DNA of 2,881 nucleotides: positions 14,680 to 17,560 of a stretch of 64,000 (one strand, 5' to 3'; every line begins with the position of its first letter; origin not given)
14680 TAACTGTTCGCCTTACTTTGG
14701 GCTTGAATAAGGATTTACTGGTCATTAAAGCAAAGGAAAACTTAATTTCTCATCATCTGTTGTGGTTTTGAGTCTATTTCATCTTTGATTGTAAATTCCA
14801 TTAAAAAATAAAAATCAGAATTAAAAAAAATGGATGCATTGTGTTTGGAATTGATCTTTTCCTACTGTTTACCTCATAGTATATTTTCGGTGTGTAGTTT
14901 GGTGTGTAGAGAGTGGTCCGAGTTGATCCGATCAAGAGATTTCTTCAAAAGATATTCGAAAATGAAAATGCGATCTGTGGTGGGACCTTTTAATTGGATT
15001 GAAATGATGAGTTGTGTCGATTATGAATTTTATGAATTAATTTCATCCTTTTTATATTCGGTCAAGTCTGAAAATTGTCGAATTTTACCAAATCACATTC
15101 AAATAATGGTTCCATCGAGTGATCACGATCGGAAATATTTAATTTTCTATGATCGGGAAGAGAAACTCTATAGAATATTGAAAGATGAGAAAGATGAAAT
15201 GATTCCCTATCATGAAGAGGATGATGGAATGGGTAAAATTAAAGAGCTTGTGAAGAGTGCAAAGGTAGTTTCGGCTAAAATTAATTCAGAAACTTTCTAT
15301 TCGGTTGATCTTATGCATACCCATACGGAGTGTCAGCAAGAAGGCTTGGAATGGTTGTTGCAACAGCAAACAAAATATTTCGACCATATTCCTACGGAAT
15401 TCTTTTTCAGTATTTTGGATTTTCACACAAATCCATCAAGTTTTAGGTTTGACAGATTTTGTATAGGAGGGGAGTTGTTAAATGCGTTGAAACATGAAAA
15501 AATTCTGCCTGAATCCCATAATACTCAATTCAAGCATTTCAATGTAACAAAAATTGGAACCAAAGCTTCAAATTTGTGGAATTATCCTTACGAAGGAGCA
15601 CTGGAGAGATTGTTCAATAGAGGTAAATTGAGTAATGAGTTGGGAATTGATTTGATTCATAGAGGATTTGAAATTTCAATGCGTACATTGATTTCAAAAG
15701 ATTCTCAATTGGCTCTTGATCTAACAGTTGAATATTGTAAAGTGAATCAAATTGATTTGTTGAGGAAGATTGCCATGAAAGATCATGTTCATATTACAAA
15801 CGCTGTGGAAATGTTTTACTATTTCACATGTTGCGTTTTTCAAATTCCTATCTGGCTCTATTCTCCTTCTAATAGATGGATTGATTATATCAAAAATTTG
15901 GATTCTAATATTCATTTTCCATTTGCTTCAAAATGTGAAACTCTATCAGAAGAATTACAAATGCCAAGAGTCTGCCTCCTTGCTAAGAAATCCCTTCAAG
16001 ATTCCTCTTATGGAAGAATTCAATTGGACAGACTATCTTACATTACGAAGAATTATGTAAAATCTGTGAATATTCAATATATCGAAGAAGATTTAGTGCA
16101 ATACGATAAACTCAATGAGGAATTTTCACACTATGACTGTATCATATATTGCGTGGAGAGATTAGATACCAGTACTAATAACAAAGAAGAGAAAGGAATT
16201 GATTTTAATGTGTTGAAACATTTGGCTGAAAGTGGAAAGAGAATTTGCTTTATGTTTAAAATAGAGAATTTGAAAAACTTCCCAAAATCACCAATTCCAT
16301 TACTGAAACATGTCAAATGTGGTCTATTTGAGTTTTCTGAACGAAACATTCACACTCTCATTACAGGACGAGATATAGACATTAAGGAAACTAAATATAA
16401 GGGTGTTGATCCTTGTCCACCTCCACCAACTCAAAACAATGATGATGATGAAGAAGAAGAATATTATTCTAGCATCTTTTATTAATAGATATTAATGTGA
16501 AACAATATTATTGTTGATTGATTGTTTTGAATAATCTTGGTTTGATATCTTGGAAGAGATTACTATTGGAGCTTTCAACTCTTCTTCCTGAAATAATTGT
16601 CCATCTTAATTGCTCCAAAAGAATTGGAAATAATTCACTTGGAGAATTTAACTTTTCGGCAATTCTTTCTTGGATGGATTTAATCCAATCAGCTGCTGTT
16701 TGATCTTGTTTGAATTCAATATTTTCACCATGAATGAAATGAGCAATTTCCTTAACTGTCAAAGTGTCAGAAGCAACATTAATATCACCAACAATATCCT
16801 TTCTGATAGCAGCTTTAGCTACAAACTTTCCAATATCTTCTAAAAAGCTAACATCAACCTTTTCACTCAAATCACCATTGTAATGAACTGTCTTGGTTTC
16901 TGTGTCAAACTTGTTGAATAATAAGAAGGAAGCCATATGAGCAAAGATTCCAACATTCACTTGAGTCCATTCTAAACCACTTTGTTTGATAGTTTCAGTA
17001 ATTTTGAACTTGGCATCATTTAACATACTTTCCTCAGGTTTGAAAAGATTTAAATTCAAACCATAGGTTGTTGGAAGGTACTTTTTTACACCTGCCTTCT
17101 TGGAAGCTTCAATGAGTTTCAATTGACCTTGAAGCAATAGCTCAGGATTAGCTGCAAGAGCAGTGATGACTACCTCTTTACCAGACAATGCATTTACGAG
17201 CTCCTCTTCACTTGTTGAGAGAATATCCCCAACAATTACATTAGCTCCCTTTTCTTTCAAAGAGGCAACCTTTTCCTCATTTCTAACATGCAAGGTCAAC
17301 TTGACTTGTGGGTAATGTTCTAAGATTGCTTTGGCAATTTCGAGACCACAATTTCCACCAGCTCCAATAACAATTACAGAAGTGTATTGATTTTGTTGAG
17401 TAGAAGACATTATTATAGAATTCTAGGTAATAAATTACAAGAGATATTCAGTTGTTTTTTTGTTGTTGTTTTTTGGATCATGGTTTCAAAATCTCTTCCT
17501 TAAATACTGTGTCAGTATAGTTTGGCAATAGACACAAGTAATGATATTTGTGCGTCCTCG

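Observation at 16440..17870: Inverted segmental duplication of an NmrA-like gene block, plus a tandem pair 43 kb away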

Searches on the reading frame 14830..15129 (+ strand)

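Call 43: search_protein_families(library=pfam, proteins=[window:14830-15129:+], max_evalue=10)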
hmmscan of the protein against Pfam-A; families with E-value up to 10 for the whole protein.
window:14830-15129:+ (100 aa): 2 families
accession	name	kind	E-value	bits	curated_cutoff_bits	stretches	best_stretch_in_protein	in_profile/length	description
PF12937.12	F-box-like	-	5.2e-05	23.4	24.3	1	6-42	9-44/47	F-box-like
PF00646.38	F-box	-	0.00099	19.4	20.5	1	5-40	8-42/43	F-box domain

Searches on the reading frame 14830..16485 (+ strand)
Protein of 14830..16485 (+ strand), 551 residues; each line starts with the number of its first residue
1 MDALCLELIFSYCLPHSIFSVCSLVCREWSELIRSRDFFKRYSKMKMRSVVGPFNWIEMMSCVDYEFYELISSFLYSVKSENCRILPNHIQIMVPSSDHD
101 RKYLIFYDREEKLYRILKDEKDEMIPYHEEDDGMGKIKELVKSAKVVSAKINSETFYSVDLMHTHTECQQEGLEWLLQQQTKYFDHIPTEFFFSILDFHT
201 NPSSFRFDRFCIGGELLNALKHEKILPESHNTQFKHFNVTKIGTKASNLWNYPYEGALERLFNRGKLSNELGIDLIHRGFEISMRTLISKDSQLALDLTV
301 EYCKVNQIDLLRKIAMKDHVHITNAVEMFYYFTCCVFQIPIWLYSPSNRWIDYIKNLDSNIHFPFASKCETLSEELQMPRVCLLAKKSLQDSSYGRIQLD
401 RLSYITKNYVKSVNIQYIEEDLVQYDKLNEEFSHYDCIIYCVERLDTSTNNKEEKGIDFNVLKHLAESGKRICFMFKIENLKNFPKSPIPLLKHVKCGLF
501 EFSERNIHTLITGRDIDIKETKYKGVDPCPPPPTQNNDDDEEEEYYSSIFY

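Call 10: search_protein_families(library=pfam, proteins=[window:14830-16482:+])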
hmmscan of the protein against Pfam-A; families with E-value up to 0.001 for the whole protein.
window:14830-16482:+ (551 aa): 0 families

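Call 18: find_homologous_proteins(query=window:14830-16482:+)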
Query window:14830-16482:+ (551 aa): 1 proteins with E <= 0.001 among 6160 candidates.
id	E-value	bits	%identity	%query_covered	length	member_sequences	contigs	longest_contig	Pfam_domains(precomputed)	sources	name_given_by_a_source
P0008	0.0e+0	1178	100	92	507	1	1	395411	-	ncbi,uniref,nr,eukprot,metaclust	ncbi:predicted protein [Naegleria gruberi]|uniref:Predicted protein n=1 Tax=Naegleria gruberi TaxID=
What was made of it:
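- Tried and rejected: There is no annotated paralogue, so I could not show that copy C is followed by an F-box copy (call 18).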

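Call 38: find_encoding_contigs(protein=window:14830-16485:+, flank=10000)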
Protein window:14830-16485:+ (551 aa): no gene with exactly this product is on record in the collection.

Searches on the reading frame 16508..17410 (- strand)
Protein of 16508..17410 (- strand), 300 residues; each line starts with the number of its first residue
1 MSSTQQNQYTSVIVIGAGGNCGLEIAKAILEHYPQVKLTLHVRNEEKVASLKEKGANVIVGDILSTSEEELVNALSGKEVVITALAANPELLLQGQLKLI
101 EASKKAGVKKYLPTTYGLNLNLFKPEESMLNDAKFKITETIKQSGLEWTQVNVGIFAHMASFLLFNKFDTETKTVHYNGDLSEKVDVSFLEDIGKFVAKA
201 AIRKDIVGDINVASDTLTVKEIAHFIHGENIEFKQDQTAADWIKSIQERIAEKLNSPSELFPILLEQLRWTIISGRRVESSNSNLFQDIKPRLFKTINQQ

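Call 7: find_encoding_contigs(protein=window:16508-17410:-, flank=10000, max_places=10)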
Protein window:16508-17410:- (300 aa): no gene with exactly this product is on record in the collection.

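Call 9: find_homologous_proteins(query=window:16508-17410:-)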
Query window:16508-17410:- (300 aa): 4 proteins with E <= 0.001 among 2225 candidates.
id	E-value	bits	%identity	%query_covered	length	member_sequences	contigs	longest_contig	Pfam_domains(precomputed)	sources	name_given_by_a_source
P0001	4.0e-185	631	97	100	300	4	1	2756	PF05368.20,PF13460.13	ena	-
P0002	1.4e-10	59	27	98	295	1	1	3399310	PF05368.20,PF13460.13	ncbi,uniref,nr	ncbi:hypothetical protein Clacol_004173 [Clathrus columnatus]|uniref:NmrA-like domain-containing pro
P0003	5.2e-7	47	32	46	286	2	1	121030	PF02719.22,PF05368.20,PF01073.26,PF02254.25,PF07993.19,PF13460.13,PF01370.28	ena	-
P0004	1.9e-4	39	27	50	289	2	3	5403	PF02571.21,PF02719.22,PF05368.20,PF01073.26,PF02254.25,PF13460.13,PF03435.25,PF01370.28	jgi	jgi:NAD(P)H dehydrogenase (quinone)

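Call 10: search_protein_families(library=pfam, proteins=[window:16511-17410:-])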
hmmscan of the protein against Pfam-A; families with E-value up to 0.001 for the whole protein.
window:16511-17410:- (300 aa): 4 families
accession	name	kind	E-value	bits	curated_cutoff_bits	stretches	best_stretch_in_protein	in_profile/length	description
PF05368.20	NmrA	-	3.7e-25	89.6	27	1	11-256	4-262/298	NmrA-like family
PF13460.12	NAD_binding_10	-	8.8e-20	71.8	27.2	1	16-156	1-146/184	NAD(P)H-binding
PF01488.26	Shikimate_DH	-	0.00031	21.3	24.3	1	8-102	11-100/138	Shikimate / quinate 5-dehydrogenase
PF02254.24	TrkA_N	-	0.00049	20.8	23.8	1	12-66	1-52/116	TrkA-N domain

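Call 11: find_encoding_contigs(protein=P0001, flank=10000, max_places=10)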
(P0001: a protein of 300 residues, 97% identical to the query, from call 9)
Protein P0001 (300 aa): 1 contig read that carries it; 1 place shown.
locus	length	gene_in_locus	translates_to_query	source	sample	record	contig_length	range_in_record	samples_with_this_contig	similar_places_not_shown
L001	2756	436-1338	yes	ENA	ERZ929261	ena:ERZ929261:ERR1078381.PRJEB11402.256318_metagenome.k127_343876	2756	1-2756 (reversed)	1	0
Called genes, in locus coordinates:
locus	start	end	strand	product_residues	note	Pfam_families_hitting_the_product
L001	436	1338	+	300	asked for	PF05368:NmrA, PF13460:NAD_binding_10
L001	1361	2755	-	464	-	?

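Call 12: list_cluster_members(proteins=[P0001])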
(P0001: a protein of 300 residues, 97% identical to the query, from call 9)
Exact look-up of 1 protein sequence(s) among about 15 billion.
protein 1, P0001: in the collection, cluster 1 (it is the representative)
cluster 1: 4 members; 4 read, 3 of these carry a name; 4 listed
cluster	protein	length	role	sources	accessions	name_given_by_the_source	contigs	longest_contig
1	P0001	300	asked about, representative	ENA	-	-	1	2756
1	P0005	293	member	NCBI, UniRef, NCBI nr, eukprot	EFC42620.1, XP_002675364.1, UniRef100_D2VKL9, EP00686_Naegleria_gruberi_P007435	predicted protein [Naegleria gruberi] | Predicted protein n=1 Tax=Naegleria gruberi TaxID=5762 RepID=D2VKL9_NAEGR | uncharacterized protein NAEGRDRAFT_69440 [Naegleria gruberi]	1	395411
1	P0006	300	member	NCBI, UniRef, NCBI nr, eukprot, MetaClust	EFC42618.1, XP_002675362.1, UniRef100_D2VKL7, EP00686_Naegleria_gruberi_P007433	predicted protein [Naegleria gruberi] | Predicted protein n=1 Tax=Naegleria gruberi TaxID=5762 RepID=D2VKL7_NAEGR | uncharacterized protein NAEGRDRAFT_69438 [Naegleria gruberi]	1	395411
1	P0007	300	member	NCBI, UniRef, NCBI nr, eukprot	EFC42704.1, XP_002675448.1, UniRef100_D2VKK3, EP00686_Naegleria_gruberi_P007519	predicted protein [Naegleria gruberi] | Predicted protein n=1 Tax=Naegleria gruberi TaxID=5762 RepID=D2VKK3_NAEGR | uncharacterized protein NAEGRDRAFT_69423 [Naegleria gruberi]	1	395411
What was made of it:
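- On Segmental duplication (dispersed, inverted): Only three N. gruberi members in the 90% protein cluster (call 12).
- Only three N. gruberi proteins fall in the 90% cluster (call 12). Only three members fall in the protein cluster (call 12).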

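Call 34: search_protein_representatives(protein=window:16511-17410:-)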
Query: 300 residues. Proteins with E-value up to 0.001 (for the whole library): 947; up to 1e-10: 173; up to 1e-30: 6. The best 150 are listed.
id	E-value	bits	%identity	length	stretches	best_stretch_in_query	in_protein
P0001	1.3e-185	631.4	97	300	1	1-300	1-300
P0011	3.8e-54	200.3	40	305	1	7-297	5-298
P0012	5.8e-49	183.3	35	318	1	4-295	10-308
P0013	4.0e-43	164.2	36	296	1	3-291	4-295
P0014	8.2e-37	143.5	36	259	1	5-242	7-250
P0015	2.9e-33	131.8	34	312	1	4-281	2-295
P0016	1.9e-30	122.6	32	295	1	9-296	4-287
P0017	3.3e-26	108.7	30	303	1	7-293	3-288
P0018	1.3e-25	106.7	28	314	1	11-295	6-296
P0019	1.7e-25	106.4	33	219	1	91-295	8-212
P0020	1.4e-24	103.4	29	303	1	11-293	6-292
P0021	1.5e-24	103.3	28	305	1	9-276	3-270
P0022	2.8e-24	102.3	27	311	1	11-296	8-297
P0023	6.5e-24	101.2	28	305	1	7-291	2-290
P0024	2.6e-22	95.9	28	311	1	4-295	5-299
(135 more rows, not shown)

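Call 35: list_cluster_members(proteins=[P0011, P0012, P0013, P0014, P0015, P0016, P0017, P0018, P0020, P0021])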
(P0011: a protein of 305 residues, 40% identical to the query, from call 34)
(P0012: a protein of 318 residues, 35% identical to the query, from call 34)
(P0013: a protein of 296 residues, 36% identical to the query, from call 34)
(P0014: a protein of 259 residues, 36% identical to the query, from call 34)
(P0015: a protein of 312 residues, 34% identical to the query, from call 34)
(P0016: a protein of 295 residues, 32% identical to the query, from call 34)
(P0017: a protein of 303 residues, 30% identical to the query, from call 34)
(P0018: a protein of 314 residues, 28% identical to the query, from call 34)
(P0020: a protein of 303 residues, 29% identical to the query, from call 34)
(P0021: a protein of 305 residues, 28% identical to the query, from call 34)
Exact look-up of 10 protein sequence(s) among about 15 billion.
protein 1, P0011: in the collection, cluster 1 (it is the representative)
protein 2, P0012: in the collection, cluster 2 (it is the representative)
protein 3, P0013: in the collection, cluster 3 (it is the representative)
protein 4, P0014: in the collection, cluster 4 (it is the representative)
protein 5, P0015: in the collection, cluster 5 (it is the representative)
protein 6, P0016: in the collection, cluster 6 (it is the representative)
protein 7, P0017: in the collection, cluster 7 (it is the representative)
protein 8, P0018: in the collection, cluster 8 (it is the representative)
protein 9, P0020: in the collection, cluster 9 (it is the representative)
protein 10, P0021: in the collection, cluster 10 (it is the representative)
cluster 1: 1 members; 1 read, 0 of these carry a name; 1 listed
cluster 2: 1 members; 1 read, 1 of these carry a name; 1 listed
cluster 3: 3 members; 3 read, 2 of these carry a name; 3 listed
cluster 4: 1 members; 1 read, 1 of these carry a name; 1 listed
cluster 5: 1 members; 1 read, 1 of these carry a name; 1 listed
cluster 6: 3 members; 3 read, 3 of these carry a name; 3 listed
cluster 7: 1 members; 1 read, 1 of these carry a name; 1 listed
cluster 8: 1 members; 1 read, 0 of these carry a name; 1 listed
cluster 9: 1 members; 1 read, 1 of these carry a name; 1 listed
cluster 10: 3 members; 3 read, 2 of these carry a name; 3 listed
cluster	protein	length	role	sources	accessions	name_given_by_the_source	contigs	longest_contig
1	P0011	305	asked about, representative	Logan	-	-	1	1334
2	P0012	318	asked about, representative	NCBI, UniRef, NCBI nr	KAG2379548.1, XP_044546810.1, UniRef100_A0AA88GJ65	hypothetical protein C9374_006665 [Naegleria lovaniensis] | NmrA-like domain-containing protein n=1 Tax=Naegleria lovaniensis TaxID=51637 ... | uncharacterized protein C9374_006665 [Naegleria lovaniensis]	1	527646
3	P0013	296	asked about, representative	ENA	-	-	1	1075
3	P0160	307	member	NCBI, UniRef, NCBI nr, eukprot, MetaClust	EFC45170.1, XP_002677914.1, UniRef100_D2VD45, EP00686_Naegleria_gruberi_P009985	predicted protein [Naegleria gruberi] | Predicted protein n=1 Tax=Naegleria gruberi TaxID=5762 RepID=D2VD45_NAEGR | uncharacterized protein NAEGRDRAFT_66903 [Naegleria gruberi]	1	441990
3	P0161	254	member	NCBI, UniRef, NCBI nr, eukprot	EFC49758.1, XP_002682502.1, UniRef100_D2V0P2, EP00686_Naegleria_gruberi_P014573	predicted protein [Naegleria gruberi] | Predicted protein n=1 Tax=Naegleria gruberi TaxID=5762 RepID=D2V0P2_NAEGR | uncharacterized protein NAEGRDRAFT_62363 [Naegleria gruberi]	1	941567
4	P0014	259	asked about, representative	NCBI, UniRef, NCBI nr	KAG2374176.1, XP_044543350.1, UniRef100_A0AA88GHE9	hypothetical protein C9374_011013 [Naegleria lovaniensis] | NmrA-like domain-containing protein n=1 Tax=Naegleria lovaniensis TaxID=51637 ... | uncharacterized protein C9374_011013 [Naegleria lovaniensis]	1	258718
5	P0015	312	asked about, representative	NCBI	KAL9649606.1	hypothetical protein ABK040_003283 [Willaertia magna]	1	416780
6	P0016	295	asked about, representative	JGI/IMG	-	uncharacterized protein YbjT (DUF2867 family)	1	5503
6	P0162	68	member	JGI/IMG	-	hypothetical protein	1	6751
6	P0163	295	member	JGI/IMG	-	uncharacterized protein YbjT (DUF2867 family)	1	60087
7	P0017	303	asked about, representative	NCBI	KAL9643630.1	hypothetical protein ABK040_010242 [Willaertia magna]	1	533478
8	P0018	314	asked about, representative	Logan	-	-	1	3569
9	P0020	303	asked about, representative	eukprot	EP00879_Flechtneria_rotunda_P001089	GHRR01001230.1.p1 GENE.GHRR01001230.1~~GHRR01001230.1.p1 ORF type:complete len:304 ...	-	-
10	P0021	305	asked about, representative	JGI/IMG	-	uncharacterized protein YbjT (DUF2867 family)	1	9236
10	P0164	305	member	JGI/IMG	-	uncharacterized protein YbjT (DUF2867 family)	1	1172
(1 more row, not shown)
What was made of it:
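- Tried and rejected: Paralogues and orthologues exist in N. lovaniensis, Willaertia and N. gruberi itself (calls 34, 35).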

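Call 42: find_related_loci(query=window:16511-17410:-, collection=metagenome_contigs, flank=10000)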
Query window:16511-17410:- (300 aa) in metagenome_contigs; peptide patterns used: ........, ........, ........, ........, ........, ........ (x = any residue, [..] = any of these).
189 stretches matched a pattern, but none encodes a relative of the query by tblastn (E <= 1e-3).
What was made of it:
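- Tried and rejected: The protein-pattern scan gave no relatives (call 42).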

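Call 49: search_protein_families(library=ncbifam, proteins=[window:16511-17410:-], max_evalue=1)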
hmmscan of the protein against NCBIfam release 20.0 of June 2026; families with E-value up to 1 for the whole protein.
window:16511-17410:- (300 aa): 19 families
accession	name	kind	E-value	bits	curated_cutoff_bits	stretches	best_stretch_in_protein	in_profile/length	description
TIGR03466.1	HpnA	hypoth_equivalog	0.00012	21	367.65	1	11-103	2-89/327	hopanoid-associated sugar epimerase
NF005066.0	PRK06483.1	equivalog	0.00016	21.2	249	1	8-88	4-84/239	dihydromonapterin reductase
NF041293.1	G6PDh_Azf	equivalog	0.0012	18.3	400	1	11-89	4-78/252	NAD-dependent glucose-6-phosphate dehydrogenase Azf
NF050062.1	FlagModPtmA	equivalog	0.0013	18.3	350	1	11-65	6-58/256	flagellin modification protein PtmA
NF006565.0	PRK09072.1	equivalog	0.0024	17.5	238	1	10-93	6-95/265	SDR family oxidoreductase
TIGR03589.1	PseB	equivalog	0.0038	16.2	407.75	1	9-86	4-83/324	UDP-N-acetylglucosamine 4,6-dehydratase (inverting)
NF007043.0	PRK09496.3-6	equivalog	0.0049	15.7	384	1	5-65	227-286/445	Trk system potassium transporter TrkA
TIGR01850.1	argC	equivalog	0.0089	15.3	233.6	1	11-87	2-77/345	N-acetyl-gamma-glutamyl-phosphate reductase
NF042423.1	oxyalk_red_Shew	equivalog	0.01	14.9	580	1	7-82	6-75/331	2-alkyl-3-oxoalkanoate reductase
NF006073.0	PRK08219.1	equivalog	0.011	15.5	218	1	11-70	5-63/227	SDR family oxidoreductase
NF007032.0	PRK09496.1-4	equivalog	0.019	13.9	309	1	7-73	228-291/457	Trk system potassium transporter TrkA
NF005449.0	PRK07041.1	equivalog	0.034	14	257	1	10-88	8-91/240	SDR family oxidoreductase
NF006094.0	PRK08246.1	subfamily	0.034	13.6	331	1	7-61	65-120/310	serine/threonine dehydratase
NF004849.1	PRK06200.1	equivalog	0.043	12.9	330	1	8-69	5-67/269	3-(cis-5,6-dihydroxycyclohexa-1,3-dien-1-yl)propanoate dehydrogenase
NF006940.0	PRK09422.1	equivalog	0.063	12.2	344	1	2-86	157-239/338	alcohol dehydrogenase AdhP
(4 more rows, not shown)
